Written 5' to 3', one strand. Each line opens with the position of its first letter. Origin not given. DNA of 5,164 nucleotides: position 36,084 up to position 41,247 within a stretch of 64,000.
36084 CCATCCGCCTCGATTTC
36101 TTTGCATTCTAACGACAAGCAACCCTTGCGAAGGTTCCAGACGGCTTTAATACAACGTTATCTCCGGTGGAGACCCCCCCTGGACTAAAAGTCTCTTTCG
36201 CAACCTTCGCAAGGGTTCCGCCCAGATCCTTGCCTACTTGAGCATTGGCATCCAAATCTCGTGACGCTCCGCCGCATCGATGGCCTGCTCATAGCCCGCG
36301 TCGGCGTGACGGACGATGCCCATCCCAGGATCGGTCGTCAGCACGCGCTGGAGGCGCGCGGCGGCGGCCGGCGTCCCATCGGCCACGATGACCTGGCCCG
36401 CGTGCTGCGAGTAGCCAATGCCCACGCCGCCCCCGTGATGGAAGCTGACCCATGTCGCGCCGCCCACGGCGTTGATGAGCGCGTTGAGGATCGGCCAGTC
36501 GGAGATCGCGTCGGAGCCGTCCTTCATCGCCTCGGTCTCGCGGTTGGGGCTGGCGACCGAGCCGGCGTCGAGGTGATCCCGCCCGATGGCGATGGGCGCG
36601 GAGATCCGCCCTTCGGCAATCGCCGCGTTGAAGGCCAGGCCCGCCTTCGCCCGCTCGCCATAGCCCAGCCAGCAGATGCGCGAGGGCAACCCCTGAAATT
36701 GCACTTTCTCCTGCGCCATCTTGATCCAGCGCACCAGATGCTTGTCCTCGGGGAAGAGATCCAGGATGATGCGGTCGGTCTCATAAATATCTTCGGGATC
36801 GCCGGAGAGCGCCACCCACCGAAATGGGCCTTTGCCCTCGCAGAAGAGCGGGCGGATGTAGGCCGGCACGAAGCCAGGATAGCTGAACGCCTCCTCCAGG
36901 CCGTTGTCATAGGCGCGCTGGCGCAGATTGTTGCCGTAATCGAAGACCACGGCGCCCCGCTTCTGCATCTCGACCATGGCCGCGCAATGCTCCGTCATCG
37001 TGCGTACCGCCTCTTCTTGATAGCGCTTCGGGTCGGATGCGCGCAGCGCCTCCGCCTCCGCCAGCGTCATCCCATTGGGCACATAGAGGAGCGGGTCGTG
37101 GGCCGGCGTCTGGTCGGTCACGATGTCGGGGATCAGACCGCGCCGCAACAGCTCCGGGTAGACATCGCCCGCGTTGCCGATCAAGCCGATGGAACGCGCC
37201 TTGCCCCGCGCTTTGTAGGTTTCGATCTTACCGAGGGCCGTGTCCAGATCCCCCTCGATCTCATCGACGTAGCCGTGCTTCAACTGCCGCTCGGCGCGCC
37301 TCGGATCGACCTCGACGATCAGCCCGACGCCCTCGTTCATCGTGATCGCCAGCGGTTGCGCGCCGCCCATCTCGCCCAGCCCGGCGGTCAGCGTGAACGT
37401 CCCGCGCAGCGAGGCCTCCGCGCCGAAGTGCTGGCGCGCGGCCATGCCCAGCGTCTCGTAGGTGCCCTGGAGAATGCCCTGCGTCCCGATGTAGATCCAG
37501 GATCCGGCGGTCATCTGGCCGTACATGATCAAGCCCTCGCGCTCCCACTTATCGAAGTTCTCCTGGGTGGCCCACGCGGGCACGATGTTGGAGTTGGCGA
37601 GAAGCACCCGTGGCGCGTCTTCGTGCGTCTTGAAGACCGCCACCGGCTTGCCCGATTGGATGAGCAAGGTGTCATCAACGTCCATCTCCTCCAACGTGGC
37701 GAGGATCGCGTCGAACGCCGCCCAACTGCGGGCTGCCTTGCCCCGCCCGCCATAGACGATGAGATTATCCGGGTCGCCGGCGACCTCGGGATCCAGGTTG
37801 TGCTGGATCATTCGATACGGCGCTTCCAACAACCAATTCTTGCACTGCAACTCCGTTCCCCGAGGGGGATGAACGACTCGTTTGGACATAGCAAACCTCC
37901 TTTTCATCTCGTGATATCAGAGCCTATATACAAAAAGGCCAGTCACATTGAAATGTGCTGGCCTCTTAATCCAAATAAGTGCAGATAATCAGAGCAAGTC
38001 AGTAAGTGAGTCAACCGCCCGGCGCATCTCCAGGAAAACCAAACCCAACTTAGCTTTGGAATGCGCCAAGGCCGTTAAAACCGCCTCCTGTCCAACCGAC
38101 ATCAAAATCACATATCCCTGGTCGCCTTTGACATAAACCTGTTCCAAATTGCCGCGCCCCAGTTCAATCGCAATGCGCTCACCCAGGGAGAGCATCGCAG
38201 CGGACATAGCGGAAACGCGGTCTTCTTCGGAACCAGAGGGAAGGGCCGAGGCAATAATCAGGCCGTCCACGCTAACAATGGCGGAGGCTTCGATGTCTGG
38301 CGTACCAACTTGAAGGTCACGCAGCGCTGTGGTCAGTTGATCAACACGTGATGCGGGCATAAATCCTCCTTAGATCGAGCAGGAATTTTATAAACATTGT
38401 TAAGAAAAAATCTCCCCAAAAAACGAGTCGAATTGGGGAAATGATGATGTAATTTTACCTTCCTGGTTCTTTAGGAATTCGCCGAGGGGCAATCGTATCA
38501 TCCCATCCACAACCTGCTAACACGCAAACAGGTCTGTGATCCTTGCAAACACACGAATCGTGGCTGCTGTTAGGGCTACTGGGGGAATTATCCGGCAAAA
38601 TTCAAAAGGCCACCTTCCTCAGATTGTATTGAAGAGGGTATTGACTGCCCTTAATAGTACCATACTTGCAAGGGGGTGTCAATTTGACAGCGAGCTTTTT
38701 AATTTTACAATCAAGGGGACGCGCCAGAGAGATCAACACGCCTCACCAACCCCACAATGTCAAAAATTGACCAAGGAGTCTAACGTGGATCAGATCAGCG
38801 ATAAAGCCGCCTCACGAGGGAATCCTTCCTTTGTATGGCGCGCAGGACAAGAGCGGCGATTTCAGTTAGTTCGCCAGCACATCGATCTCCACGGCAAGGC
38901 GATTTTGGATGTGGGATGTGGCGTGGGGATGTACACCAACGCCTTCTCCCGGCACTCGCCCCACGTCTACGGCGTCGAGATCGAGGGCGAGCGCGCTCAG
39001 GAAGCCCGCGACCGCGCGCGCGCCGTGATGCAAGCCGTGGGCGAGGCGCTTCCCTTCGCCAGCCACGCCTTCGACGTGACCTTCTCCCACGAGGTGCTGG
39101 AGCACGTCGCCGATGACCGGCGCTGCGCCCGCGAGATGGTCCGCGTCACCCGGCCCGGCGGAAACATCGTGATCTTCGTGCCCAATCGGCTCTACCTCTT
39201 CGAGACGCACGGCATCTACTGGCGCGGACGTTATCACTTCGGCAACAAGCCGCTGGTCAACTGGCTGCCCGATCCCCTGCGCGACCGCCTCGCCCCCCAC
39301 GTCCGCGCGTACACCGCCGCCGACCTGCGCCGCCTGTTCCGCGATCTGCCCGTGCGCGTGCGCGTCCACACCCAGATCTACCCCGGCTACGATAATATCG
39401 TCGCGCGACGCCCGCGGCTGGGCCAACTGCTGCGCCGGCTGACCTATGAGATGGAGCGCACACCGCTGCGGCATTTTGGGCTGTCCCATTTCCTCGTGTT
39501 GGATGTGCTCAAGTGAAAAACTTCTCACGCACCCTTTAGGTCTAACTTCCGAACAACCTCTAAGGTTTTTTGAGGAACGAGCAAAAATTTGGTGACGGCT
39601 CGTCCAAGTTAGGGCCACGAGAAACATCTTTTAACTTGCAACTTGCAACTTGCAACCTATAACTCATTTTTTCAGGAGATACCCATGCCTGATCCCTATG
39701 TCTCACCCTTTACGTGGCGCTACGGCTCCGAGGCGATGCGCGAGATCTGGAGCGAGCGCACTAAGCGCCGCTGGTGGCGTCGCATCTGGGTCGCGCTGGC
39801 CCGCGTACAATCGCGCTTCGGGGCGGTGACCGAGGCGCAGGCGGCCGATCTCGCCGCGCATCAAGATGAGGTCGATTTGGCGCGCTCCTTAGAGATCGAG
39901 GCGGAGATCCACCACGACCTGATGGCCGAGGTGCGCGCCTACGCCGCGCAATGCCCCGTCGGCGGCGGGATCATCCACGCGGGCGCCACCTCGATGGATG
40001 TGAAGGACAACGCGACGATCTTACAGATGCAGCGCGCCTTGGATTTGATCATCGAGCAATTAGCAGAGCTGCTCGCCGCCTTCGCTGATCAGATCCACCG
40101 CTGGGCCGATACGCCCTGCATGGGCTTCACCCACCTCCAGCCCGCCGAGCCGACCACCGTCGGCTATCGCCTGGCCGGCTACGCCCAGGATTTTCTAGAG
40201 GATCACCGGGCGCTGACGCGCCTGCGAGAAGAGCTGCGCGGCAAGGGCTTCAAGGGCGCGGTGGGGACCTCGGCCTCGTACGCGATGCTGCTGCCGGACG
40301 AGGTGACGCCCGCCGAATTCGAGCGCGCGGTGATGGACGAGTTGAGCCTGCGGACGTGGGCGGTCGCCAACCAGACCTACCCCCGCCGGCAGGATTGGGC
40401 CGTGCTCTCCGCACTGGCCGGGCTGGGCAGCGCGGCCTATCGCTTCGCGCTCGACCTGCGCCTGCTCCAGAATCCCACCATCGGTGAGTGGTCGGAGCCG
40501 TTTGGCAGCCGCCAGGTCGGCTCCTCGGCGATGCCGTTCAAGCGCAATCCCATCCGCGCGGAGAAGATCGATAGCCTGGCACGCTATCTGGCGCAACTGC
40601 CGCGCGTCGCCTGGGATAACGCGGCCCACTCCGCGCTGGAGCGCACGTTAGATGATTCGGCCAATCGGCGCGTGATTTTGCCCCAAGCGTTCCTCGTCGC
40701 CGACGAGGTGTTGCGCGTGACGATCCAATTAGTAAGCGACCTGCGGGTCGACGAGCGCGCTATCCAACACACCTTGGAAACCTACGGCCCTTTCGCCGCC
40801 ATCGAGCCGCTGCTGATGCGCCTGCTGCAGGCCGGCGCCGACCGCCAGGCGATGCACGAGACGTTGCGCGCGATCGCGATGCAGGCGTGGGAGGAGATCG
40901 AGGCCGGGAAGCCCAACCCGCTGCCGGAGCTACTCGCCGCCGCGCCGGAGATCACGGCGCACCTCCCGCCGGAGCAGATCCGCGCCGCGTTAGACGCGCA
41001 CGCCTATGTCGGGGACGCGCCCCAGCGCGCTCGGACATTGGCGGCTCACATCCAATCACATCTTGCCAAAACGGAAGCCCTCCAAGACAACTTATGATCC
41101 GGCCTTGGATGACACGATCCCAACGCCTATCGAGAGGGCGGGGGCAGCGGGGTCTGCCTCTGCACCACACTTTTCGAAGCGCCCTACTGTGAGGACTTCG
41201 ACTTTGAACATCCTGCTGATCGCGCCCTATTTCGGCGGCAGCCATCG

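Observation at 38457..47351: Three ISL3-type MITEs in 9 kb: diverged bodies but perfect 8-bp target duplications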

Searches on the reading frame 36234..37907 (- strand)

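Call 28: search_protein_families(library=pfam, proteins=[window:36234-37907:-])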
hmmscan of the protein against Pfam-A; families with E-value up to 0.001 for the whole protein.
window:36234-37907:- (557 aa): 3 families
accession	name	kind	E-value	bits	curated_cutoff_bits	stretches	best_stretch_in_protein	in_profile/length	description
PF17392.7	Urocanase_C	-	5.3e-96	320.1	23.6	1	353-547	1-195/196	Urocanase C-terminal domain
PF01175.24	Urocanase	-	6e-84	281.3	23.2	1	141-350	1-209/209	Urocanase Rossmann-like domain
PF17391.7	Urocanase_N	-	4.3e-55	185.4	23.2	1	13-138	2-127/127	Urocanase N-terminal domain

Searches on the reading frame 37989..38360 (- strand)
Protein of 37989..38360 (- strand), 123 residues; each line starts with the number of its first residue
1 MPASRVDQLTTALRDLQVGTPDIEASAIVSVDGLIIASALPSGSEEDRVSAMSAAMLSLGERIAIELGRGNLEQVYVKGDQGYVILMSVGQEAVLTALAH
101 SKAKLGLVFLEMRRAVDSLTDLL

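Call 28: search_protein_families(library=pfam, proteins=[window:37989-38360:-])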
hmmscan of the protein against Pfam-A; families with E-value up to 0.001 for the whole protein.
window:37989-38360:- (123 aa): 1 family
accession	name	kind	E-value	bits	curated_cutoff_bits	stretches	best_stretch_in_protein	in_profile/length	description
PF03259.23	Robl_LC7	-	3.6e-18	65.5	23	1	13-99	5-91/91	Roadblock/LC7 domain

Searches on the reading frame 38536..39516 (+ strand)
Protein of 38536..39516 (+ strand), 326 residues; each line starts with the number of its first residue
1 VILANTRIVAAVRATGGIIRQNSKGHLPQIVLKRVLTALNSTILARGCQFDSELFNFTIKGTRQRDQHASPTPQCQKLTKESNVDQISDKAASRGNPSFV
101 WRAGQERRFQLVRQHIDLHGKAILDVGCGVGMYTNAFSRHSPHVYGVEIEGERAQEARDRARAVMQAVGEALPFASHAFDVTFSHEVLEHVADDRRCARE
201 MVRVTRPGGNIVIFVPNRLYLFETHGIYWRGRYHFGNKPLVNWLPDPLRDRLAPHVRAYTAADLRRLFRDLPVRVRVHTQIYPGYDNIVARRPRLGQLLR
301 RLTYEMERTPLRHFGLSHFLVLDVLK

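Call 28: search_protein_families(library=pfam, proteins=[window:38536-39516:+])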
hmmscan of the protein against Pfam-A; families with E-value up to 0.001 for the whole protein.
window:38536-39516:+ (326 aa): 9 families
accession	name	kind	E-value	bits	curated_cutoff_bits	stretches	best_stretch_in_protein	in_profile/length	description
PF08241.18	Methyltransf_11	-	1.5e-21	77.3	21.2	1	124-213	1-95/95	Methyltransferase domain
PF13649.12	Methyltransf_25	-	9.9e-16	58.7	27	1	123-209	1-97/97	Methyltransferase domain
PF13489.12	Methyltransf_23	-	6.1e-13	49.3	27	1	119-270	22-156/164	Methyltransferase domain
PF13847.12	Methyltransf_31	-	7.5e-12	45.6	27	1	120-217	4-113/145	Methyltransferase domain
PF08242.18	Methyltransf_12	-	2.3e-10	41.5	30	1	124-210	1-97/98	Methyltransferase domain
PF01209.24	Ubie_methyltran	-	2.4e-08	34.1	20.1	1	111-214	39-152/233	ubiE/COQ5 methyltransferase family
PF07021.18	MetW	-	1.6e-05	25.1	21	1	111-276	6-163/193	Methionine biosynthesis protein MetW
PF08003.17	Methyltransf_9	-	2.8e-05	23.7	23.8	1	101-192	98-196/315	Protein of unknown function (DUF1698)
PF02353.26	CMAS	-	0.00039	20.2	27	1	103-192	45-141/273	Mycolic acid cyclopropane synthetase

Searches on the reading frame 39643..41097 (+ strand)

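Call 28: search_protein_families(library=pfam, proteins=[window:39643-41097:+])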
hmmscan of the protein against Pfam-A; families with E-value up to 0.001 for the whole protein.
window:39643-41097:+ (484 aa): 2 families
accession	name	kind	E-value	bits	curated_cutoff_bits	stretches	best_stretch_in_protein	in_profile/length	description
PF00206.25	Lyase_1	-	4.2e-32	112.2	27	1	30-313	8-307/312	Lyase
PF10397.14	ADSL_C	-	2.9e-15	56.8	32.7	1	387-461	5-74/79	Adenylosuccinate lyase C-terminus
